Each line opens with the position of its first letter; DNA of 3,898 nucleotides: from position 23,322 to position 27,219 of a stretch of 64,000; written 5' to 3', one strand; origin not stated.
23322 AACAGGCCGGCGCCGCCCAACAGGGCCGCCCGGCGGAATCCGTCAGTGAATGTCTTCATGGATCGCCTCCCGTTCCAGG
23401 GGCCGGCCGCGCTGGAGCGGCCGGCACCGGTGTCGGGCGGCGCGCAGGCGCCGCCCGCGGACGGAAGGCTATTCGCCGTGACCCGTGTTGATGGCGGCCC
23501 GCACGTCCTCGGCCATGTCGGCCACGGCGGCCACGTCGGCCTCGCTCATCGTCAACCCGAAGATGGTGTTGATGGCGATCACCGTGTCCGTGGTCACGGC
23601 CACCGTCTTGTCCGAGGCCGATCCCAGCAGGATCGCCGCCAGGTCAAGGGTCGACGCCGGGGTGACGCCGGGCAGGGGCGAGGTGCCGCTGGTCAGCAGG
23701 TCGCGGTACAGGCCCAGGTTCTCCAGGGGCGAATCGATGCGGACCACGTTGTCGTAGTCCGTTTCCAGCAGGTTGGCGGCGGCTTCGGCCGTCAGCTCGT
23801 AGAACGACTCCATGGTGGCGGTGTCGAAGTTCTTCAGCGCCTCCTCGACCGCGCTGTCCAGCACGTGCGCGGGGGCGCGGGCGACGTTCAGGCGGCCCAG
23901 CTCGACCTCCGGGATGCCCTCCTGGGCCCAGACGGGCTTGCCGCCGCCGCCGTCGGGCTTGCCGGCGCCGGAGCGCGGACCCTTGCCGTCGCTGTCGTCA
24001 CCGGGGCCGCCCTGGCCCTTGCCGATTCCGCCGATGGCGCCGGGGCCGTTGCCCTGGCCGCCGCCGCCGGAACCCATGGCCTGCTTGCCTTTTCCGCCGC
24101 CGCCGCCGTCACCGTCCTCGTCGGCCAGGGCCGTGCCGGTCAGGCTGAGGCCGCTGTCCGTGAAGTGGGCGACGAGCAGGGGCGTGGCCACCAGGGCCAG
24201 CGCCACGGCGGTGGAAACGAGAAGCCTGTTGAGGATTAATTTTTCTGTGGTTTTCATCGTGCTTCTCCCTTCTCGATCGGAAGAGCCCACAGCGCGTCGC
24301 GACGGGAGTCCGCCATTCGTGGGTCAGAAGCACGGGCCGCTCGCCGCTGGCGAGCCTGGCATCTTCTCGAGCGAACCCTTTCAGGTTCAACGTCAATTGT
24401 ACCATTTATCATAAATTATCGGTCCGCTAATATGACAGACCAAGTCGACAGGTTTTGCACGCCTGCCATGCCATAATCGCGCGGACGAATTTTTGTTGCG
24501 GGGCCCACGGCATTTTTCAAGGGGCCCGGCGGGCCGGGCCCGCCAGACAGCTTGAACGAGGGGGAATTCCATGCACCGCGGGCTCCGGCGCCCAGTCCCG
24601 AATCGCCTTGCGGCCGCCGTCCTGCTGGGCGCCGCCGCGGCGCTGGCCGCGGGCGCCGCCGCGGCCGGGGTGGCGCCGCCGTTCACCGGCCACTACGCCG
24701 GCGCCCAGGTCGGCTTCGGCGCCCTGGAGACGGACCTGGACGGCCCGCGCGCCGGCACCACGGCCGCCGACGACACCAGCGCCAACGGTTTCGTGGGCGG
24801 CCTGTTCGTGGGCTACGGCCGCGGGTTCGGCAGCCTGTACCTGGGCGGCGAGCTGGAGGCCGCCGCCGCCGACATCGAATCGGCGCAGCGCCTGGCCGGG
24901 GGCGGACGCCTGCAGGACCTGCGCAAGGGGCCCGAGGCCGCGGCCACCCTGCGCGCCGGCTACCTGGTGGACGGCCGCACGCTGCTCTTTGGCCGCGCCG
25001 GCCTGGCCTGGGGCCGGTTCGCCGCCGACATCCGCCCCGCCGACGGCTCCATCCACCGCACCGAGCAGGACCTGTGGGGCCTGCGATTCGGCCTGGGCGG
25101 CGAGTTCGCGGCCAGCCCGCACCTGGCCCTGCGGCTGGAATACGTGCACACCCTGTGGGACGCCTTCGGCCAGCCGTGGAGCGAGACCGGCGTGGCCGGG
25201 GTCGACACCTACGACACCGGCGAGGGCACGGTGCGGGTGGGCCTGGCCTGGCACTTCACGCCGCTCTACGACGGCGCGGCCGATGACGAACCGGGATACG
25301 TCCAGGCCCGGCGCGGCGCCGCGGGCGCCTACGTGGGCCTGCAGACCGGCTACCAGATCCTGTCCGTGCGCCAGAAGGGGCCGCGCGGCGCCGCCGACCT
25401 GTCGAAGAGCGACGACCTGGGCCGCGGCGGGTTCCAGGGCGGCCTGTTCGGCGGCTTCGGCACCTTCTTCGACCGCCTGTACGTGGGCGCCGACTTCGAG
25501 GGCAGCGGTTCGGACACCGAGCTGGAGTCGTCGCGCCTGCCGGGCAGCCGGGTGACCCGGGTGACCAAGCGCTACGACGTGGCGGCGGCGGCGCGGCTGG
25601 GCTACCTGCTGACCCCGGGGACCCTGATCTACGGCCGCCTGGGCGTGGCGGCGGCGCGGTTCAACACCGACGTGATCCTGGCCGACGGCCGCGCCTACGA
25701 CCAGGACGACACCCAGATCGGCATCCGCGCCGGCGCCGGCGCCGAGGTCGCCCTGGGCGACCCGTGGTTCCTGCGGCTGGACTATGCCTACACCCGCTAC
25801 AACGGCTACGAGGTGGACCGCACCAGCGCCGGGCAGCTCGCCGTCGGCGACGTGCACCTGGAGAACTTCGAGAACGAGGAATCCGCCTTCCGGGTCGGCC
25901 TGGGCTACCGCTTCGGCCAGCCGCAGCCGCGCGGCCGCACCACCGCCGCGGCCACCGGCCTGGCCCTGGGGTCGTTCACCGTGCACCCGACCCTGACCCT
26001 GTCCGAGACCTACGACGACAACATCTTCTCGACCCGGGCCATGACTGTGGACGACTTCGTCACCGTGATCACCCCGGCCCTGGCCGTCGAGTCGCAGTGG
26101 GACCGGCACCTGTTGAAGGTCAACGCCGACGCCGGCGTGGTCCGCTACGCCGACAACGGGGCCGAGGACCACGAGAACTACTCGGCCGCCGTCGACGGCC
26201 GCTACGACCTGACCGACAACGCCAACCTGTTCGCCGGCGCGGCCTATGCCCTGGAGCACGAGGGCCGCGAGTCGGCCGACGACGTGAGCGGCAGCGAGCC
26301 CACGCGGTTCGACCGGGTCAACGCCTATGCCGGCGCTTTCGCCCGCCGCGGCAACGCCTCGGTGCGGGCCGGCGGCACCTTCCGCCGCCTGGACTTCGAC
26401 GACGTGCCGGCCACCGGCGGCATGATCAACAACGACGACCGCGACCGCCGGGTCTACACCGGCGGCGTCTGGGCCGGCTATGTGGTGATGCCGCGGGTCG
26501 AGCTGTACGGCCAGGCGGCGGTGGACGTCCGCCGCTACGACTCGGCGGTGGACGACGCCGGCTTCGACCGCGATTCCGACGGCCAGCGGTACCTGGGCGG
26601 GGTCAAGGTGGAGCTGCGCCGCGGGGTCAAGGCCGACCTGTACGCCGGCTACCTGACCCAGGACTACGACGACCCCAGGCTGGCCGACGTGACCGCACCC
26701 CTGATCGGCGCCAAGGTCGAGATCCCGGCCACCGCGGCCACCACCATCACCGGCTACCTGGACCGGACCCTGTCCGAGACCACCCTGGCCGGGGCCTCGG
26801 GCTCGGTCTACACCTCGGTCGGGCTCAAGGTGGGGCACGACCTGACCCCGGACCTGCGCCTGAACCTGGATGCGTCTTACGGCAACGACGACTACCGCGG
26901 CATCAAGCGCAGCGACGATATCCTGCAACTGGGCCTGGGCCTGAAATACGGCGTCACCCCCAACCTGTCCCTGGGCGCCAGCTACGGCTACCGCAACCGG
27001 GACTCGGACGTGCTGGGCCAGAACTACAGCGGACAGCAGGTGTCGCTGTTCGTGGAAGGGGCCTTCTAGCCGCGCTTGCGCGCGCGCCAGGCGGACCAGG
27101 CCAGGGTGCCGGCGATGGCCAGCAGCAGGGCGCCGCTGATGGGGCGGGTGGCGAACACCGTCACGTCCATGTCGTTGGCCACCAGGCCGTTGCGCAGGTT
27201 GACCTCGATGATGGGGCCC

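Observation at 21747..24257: Tandem three-member family of exported Gly-rich proteins (one strongly His-rich) sharing a C-terminal domain I cannot name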

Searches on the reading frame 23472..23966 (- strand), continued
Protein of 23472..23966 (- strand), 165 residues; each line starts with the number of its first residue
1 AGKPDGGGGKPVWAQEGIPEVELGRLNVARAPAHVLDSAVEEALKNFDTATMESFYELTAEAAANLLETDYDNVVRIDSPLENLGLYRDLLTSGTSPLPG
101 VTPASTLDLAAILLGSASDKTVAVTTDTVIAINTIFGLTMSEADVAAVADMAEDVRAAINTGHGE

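Call 80: find_encoding_contigs(protein=P0066, flank=9000, max_places=1)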
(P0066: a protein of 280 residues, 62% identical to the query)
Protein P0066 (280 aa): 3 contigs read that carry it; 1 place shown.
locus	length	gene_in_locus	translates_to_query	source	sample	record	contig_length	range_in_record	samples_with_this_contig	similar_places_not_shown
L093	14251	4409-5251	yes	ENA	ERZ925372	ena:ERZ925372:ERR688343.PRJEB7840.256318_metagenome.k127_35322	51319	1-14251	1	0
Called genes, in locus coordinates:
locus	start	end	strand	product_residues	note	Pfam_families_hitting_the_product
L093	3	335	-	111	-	?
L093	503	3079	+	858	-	PF10082:BBP2_2, PF01389:OmpA_membrane, PF13505:OMP_b-brl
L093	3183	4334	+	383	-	-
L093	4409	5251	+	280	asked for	-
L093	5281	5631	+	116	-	-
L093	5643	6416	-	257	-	PF00300:His_Phos_1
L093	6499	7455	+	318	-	PF00126:HTH_1, PF03466:LysR_substrate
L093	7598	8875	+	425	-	-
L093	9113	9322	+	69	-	PF09834:DUF2061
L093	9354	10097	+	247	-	PF00578:AhpC-TSA, PF08534:Redoxin, PF00462:Glutaredoxin, PF13417:GST_N_3, PF13409:GST_N_2 (weak)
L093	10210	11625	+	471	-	PF03486:HI0933_like (faint), PF07992:Pyr_redox_2, PF13738:Pyr_redox_3, PF00070:Pyr_redox, PF02852:Pyr_redox_dim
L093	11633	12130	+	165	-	PF00583:Acetyltransf_1 (weak), PF13673:Acetyltransf_10, PF13508:Acetyltransf_7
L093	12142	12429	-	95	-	PF22277:EncFtn-like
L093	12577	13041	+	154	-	-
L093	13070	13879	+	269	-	-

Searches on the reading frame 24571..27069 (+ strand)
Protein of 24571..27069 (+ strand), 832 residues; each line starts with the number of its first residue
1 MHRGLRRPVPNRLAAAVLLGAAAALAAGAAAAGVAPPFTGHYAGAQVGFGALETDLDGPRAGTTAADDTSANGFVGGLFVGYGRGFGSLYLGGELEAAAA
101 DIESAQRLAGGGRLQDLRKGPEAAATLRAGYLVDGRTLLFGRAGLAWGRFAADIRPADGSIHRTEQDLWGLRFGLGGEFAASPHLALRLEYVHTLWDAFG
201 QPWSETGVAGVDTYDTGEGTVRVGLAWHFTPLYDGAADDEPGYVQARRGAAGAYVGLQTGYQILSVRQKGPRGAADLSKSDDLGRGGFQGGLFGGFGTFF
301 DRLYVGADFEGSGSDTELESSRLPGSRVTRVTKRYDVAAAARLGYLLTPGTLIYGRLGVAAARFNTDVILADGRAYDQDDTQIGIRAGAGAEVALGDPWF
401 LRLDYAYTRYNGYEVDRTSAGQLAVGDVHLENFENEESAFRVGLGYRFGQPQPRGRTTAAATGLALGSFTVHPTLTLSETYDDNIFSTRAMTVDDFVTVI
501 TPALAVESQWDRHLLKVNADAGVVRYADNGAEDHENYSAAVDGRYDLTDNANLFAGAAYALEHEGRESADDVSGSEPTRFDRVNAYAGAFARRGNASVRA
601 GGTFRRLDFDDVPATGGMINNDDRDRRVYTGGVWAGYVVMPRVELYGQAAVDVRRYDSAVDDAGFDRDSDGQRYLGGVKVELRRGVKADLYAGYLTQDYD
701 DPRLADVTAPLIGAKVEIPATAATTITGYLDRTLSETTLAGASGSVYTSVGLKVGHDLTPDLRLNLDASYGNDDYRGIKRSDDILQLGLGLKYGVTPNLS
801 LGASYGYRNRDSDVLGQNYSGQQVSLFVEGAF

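Call 3: search_protein_families(library=pfam, proteins=[window:24571-27069:+], max_evalue=1)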
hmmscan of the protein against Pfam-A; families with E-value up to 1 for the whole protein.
window:24571-27069:+ (832 aa): 9 families
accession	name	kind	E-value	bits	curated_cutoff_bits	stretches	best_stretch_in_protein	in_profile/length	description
PF10082.15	BBP2_2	-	4.3e-98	329.1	23.7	1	460-829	4-375/378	Putative beta-barrel porin 2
PF13505.12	OMP_b-brl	-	4.5e-34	118.6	28.7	3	246-448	15-175/175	Outer membrane protein beta-barrel domain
PF01389.23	OmpA_membrane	-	4.4e-17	62.8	21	2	320-450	68-178/180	OmpA-like transmembrane domain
PF11854.14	MtrB_PioB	-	0.00013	21.2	23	1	749-818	431-503/635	Putative outer membrane beta-barrel porin, MtrB/PioB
PF10677.15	DUF2490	-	0.00016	21.9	29.8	0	754-811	9-63/186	Protein of unknown function (DUF2490)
PF04338.18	DUF481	-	0.00048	20.6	21.1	1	506-559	21-74/210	Protein of unknown function, DUF481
PF03797.25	Autotransporter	-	0.0034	17.6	26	2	723-806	168-255/255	Autotransporter beta-domain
PF01278.26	Omptin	-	0.039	13.5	22.6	1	511-588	198-267/283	Omptin family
PF02462.21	Opacity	-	0.12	12.9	21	0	378-426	73-121/126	Opacity family porin protein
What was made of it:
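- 24571..27069 (+): Conserved partner: 832-aa outer-membrane protein, a fusion of two OMP_b-brl barrels and a BBP2_2 barrel. Pfam PF10082 E 4e-98 (aa 460-829) and PF13505 E 4.5e-34 (call 3).
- On BBP2_2 outer-membrane barrels (partner gene 24571-27069): In addition, PF13505 scores 118.6 bits (call 3).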

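Call 4: search_protein_families(library=ncbifam, proteins=[window:24571-27069:+], max_evalue=1)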
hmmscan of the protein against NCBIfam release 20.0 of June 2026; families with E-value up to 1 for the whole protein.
window:24571-27069:+ (832 aa): 10 families
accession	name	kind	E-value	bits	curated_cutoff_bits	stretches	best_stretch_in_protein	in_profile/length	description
TIGR03016.1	pepcterm_hypo_1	hypoth_equivalog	4.7e-20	72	90.85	2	468-550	3-85/477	TIGR03016 family PEP-CTERM system-associated outer membrane protein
TIGR03014.2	EpsL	equivalog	1.7e-12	47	275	1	467-831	14-384/385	XrtB/PEP-CTERM-associated polysaccharide biosynthesis outer membrane protein EpsL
NF008071.1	PRK10808.1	equivalog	2.6e-09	36.9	277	2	320-452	88-207/358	porin OmpA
TIGR04565.1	OMP_myx_plus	subfamily_domain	1.8e-06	28.1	60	1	353-448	89-161/161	outer membrane beta-barrel domain-containing protein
TIGR03509.1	OMP_MtrB_PioB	subfamily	0.0005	18.7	240.05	1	750-817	458-528/662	MtrB/PioB family decaheme-associated outer membrane protein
TIGR01414.1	autotrans_barl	domain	0.00075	18.6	16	1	745-815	354-415/432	autotransporter outer membrane beta-barrel domain-containing protein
NF033908.1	AcfA_fam_omp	subfamily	0.0057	16.1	100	0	787-808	178-199/217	AcfA family outer membrane beta-barrel protein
NF052316.1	T9SS_PorG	equivalog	0.07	12.9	130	0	783-818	134-169/209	type IX secretion system protein PorG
NF008225.0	PRK10993.1-5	equivalog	0.095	11.8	654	1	526-569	237-279/311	omptin family outer membrane protease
NF045679.1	DiMtlExpIhpA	equivalog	0.14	10.8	650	1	720-787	27-97/424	divalent metal ion exporter subunit IhpA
